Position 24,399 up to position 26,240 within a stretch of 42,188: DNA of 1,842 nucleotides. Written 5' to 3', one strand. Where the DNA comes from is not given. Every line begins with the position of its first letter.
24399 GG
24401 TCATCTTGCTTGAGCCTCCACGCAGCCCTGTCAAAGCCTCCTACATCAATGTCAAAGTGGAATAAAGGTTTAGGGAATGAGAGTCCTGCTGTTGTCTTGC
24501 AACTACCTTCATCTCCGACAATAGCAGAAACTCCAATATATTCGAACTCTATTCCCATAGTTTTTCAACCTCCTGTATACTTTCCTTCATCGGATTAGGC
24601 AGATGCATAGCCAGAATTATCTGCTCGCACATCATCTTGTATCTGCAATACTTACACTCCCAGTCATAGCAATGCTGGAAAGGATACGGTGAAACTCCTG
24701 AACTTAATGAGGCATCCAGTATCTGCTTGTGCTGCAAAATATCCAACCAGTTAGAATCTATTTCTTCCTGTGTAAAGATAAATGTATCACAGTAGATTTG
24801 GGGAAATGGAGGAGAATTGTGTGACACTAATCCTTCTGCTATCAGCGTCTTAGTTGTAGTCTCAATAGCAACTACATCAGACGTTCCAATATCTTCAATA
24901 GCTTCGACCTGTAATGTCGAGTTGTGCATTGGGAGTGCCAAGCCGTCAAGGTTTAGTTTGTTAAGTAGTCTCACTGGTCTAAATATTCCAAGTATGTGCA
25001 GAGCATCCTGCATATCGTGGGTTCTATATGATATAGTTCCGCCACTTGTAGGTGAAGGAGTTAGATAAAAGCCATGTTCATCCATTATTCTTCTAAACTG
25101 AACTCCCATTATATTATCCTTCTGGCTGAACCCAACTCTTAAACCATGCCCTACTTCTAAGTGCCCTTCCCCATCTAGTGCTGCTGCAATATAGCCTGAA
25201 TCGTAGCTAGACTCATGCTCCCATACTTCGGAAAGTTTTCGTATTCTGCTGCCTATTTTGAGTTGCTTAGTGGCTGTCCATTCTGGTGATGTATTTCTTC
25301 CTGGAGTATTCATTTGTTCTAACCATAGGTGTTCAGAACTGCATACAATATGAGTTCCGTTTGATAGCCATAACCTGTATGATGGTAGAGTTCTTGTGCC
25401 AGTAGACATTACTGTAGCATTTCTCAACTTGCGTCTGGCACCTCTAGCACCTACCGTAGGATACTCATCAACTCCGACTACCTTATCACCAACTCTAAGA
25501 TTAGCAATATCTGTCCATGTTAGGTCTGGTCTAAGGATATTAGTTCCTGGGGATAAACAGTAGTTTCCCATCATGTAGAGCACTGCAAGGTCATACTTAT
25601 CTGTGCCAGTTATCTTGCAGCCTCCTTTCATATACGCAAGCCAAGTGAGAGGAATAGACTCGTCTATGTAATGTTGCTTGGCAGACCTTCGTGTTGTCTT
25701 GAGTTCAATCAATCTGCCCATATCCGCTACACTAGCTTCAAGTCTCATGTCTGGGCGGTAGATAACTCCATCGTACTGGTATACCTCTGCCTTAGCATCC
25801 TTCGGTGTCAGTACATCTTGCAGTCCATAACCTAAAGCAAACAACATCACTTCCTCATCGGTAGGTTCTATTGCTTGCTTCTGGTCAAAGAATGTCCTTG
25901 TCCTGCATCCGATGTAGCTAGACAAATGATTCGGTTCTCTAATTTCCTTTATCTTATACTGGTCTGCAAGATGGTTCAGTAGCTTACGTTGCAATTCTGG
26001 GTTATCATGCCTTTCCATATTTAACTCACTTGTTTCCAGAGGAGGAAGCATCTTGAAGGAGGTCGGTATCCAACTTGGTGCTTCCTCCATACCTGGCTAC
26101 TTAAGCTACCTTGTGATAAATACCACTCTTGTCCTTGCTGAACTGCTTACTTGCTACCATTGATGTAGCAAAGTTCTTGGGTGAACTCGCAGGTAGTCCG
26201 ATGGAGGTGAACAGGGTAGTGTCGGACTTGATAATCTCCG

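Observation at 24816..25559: Second, unrelated intein interrupting the Cas4-like PD-(D/E)XK exonuclease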

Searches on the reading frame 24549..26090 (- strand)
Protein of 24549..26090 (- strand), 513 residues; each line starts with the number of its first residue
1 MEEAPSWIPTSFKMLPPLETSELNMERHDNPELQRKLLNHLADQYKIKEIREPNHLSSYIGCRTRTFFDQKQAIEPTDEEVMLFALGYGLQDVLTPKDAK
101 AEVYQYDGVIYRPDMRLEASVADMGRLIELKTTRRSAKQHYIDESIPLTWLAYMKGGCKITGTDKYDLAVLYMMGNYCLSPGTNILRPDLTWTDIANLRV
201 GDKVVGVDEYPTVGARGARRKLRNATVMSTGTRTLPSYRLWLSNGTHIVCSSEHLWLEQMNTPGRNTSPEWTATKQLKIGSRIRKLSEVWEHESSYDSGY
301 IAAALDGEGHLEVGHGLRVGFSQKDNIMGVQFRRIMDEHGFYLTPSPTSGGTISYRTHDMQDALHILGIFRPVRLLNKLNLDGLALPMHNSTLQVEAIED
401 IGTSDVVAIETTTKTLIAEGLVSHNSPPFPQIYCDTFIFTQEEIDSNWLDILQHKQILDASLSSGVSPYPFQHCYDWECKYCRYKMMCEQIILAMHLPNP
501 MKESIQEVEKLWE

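Call 4: search_protein_families(library=pfam, proteins=[window:24549-26090:-], max_evalue=1)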
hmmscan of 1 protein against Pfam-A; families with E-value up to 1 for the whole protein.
window:24549-26090:- (513 aa): 0 families

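Call 7: find_homologous_proteins(query=window:24549-26090:-, max_evalue=0.001)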
Query window:24549-26090:- (513 aa): 29 proteins with E <= 0.001 among 8000 candidates.
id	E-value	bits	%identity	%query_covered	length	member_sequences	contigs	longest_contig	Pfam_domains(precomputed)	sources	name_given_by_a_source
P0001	0.0e+0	1203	100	100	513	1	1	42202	-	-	-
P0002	2.4e-269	912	80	95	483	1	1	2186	-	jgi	jgi:hypothetical protein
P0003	2.4e-182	625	57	93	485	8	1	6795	-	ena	-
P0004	1.5e-180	619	56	95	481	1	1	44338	-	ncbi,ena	-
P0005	2.1e-172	593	57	91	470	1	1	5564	-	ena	-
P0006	2.3e-163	563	56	84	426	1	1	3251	-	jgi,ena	-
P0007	5.7e-140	486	50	90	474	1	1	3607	-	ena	-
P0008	1.3e-136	474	49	91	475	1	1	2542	PF14528.12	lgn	-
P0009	4.8e-129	449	45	92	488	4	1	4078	-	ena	-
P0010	1.7e-122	428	45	93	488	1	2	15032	-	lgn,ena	-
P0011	8.9e-110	386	38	92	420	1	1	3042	-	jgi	-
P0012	1.3e-105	372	45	50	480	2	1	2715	-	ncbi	-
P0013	7.7e-95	337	39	91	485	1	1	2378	-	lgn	-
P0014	9.2e-90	320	39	90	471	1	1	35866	-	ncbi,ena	-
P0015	3.2e-43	166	40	49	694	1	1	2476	PF03237.22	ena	-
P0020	2.2e-33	134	34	50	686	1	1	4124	-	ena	-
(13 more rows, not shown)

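Call 8: search_dna_similar(query=window:24549-26090:-, collection=phages, mode=protein, max_evalue=0.001, max_rows=40)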
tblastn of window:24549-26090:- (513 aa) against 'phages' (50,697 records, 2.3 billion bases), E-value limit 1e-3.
Records with a match: 165; places in all: 165; records where one place covers at least 80% of the query: 0.
Best place of each record, by identity: <60% 165.
By first word of the organism name: Mycobacterium 130; Gordonia 17; Ralstonia 15; Xanthomonas 1; Bacteriophage 1; Virus 1.
By host as written in the record: Mycobacterium smegmatis mc2 155 99; Gordonia terrae 3612 17; Mycobacterium smegmatis mc#155 15; - 6; Mycobacterium sp. 5; Ralstonia solanacearum 4; Mycobacterium smegmatis mc2155 3; Ralstonia pseudosolanacearum I-15 (MT014) 3; and 9 more.
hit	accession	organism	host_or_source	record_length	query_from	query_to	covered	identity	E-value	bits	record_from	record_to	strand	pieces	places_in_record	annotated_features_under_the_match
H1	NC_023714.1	Mycobacterium phage LinStu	Mycobacterium smegmatis mc2 155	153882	157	426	53%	31.3%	2e-28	125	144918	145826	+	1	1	250: hypothetical protein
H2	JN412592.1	Mycobacterium phage LinStu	Mycobacterium smegmatis mc2 155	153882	157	426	53%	31.3%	2e-28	125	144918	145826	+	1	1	250: terminase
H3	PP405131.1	Mycobacterium phage DirtMonster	Mycobacterium smegmatis mc#155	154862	157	426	53%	30.9%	6e-30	130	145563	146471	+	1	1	242: terminase large subunit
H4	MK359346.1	Mycobacterium phage NoodleTree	Mycobacterium smegmatis mc2 155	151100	157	426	53%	30.6%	1e-29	129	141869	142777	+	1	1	249: terminase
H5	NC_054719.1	Mycobacterium phage NoodleTree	Mycobacterium smegmatis mc2 155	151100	157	426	53%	30.6%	1e-29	129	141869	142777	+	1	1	249: terminase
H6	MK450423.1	Mycobacterium phage Stubby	Mycobacterium smegmatis mc2 155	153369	157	426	53%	30.6%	1e-29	129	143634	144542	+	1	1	236: terminase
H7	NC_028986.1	Mycobacterium phage Alice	Mycobacterium smegmatis mc2 155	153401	157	426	53%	30.6%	1e-29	129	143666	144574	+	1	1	239: hypothetical protein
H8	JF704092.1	Mycobacterium phage Alice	Mycobacterium smegmatis mc2 155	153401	157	426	53%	30.6%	1e-29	129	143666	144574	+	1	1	239: terminase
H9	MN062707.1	Mycobacterium phage Grungle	Mycobacterium smegmatis mc2 155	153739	157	426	53%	30.6%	1e-29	129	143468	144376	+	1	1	235: terminase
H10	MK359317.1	Mycobacterium phage FrayBell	Mycobacterium smegmatis mc2 155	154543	157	426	53%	30.6%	1e-29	129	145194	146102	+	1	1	256: terminase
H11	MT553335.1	Mycobacterium phage Ronan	Mycobacterium smegmatis mc2155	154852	157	426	53%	30.6%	1e-29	129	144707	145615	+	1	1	249: terminase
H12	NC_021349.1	Mycobacterium phage Astraea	Mycobacterium smegmatis mc2 155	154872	157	426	53%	30.6%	1e-29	129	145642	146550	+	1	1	249: terminase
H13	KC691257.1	Mycobacterium phage Astraea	Mycobacterium smegmatis mc2 155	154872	157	426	53%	30.6%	1e-29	129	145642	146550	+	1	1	249: terminase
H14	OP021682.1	Mycobacterium phage IkeLoa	Mycobacterium smegmatis mc2 155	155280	157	426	53%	30.6%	1e-29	129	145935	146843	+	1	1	247: terminase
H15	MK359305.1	Mycobacterium phage Teardrop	Mycobacterium smegmatis mc2 155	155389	157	426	53%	30.6%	1e-29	129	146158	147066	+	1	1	252: terminase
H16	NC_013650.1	Mycobacterium phage ET08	Mycobacterium smegmatis mc2 155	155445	157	426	53%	30.6%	1e-29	129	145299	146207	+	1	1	239: hypothetical protein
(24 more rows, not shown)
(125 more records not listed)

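Call 40: find_encoding_contigs(protein=P0002, flank=5000, max_places=3)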
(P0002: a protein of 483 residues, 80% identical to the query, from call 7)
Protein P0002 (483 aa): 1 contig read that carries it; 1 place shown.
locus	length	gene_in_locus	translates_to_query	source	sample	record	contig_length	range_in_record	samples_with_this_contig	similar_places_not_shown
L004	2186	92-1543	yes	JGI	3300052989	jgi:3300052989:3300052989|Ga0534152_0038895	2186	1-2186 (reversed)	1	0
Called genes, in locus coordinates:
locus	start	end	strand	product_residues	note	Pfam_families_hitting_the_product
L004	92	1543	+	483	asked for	-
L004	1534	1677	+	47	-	-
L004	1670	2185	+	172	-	?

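Call 46: get_annotated_region(hit=H16, flank=1500)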
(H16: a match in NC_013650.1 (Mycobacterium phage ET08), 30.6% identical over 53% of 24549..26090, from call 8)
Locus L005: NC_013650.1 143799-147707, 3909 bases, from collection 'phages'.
description: Mycobacterium phage ET08, complete genome.
organism: Mycobacterium phage ET08 (NCBI taxid 663554)
taxonomy: Viruses; Duplodnaviria; Heunggongvirae; Uroviricota; Caudoviricetes; Ceeclamvirinae; Bixzunavirus; Bixzunavirus Bxz1
host: Mycobacterium smegmatis mc2 155; source: soil; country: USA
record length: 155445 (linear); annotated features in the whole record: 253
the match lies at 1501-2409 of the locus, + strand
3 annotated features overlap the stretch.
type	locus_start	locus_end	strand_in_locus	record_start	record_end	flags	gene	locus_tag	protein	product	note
CDS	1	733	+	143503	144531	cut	238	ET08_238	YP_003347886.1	lysin B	gp238; LysB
CDS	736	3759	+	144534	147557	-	239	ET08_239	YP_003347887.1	hypothetical protein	gp239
CDS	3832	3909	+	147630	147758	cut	240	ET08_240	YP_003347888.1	hypothetical protein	gp240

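Call 56: search_protein_families(library=ncbifam, proteins=[P0020, P0013], max_evalue=1)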
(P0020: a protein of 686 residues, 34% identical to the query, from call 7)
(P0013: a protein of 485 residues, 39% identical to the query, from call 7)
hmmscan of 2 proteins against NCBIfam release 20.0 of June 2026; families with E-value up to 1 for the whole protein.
P0020 (686 aa): 3 families
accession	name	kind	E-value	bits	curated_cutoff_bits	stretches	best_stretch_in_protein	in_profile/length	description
NF038136.1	rSAM_Rv_intein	exception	1e-13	51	700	1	239-503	75-335/574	intein-containing Rv2578c family radical SAM protein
TIGR01445.1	intein_Nterm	domain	2.8e-05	25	24.5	1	240-322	1-83/83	intein N-terminal splicing region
NF007079.0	PRK09532.1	equivalog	0.073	11.2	1525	1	217-323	754-851/876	DNA polymerase III subunit alpha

P0013 (485 aa): 2 families
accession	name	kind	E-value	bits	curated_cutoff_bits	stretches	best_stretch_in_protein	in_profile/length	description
NF038136.1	rSAM_Rv_intein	exception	7.6e-13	48.2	700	1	154-408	76-337/574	intein-containing Rv2578c family radical SAM protein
TIGR00372.1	cas4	equivalog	1.7e-05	24.7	65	1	27-141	3-111/180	CRISPR-associated protein Cas4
